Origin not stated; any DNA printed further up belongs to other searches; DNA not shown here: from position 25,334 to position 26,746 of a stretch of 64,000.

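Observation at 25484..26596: Fe-alcohol dehydrogenase positioned to link 2-hydroxyethylphosphonate with the PhnY/PhnA route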

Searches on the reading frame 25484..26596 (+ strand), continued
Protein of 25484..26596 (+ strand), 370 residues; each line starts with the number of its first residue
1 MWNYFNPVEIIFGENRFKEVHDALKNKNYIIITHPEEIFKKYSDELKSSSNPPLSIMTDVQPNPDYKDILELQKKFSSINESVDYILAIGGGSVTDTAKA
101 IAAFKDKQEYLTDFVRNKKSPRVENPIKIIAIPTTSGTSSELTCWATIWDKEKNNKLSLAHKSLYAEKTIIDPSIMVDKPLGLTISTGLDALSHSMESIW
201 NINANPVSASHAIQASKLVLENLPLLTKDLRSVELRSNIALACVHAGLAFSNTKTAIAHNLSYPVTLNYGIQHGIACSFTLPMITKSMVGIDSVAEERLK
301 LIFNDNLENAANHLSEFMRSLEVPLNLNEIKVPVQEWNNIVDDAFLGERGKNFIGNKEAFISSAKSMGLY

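Call 69: search_protein_families(library=ncbifam, proteins=[P0067, P0089, P0092, L090:8001-9089:+, P0031, P0049], max_evalue=1e-60)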
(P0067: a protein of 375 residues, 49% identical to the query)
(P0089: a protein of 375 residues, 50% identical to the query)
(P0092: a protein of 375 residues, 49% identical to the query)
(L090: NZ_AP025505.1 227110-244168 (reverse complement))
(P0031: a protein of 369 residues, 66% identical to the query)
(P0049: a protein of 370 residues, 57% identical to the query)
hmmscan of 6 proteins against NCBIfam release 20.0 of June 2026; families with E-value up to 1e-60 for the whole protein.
P0067 (375 aa): 1 family
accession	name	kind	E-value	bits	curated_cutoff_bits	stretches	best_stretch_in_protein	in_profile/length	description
TIGR03405.1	Phn_Fe-ADH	equivalog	8.8e-131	435.9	423.7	1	4-355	1-354/355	iron-containing alcohol dehydrogenase PsrA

P0089 (375 aa): 1 family
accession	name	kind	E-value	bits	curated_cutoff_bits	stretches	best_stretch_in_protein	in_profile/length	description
TIGR03405.1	Phn_Fe-ADH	equivalog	5.2e-129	430.1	423.7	1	4-355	1-354/355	iron-containing alcohol dehydrogenase PsrA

P0092 (375 aa): 1 family
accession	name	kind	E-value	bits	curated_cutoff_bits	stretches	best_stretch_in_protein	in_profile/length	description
TIGR03405.1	Phn_Fe-ADH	equivalog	6.3e-123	410.1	423.7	1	4-356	1-355/355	iron-containing alcohol dehydrogenase PsrA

L090:8001-9089:+ (363 aa): 1 family
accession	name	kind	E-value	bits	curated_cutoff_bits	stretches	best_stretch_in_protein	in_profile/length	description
TIGR03405.1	Phn_Fe-ADH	equivalog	3.3e-120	401.1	423.7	1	4-353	1-354/355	iron-containing alcohol dehydrogenase PsrA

P0031 (369 aa): 1 family
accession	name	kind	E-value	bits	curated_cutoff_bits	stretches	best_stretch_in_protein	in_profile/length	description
TIGR03405.1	Phn_Fe-ADH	equivalog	4.8e-109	364.4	423.7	1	4-354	1-354/355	iron-containing alcohol dehydrogenase PsrA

P0049 (370 aa): 1 family
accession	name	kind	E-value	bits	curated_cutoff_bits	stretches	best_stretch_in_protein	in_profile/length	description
TIGR03405.1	Phn_Fe-ADH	equivalog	5.7e-115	383.9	423.7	1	4-355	1-354/355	iron-containing alcohol dehydrogenase PsrA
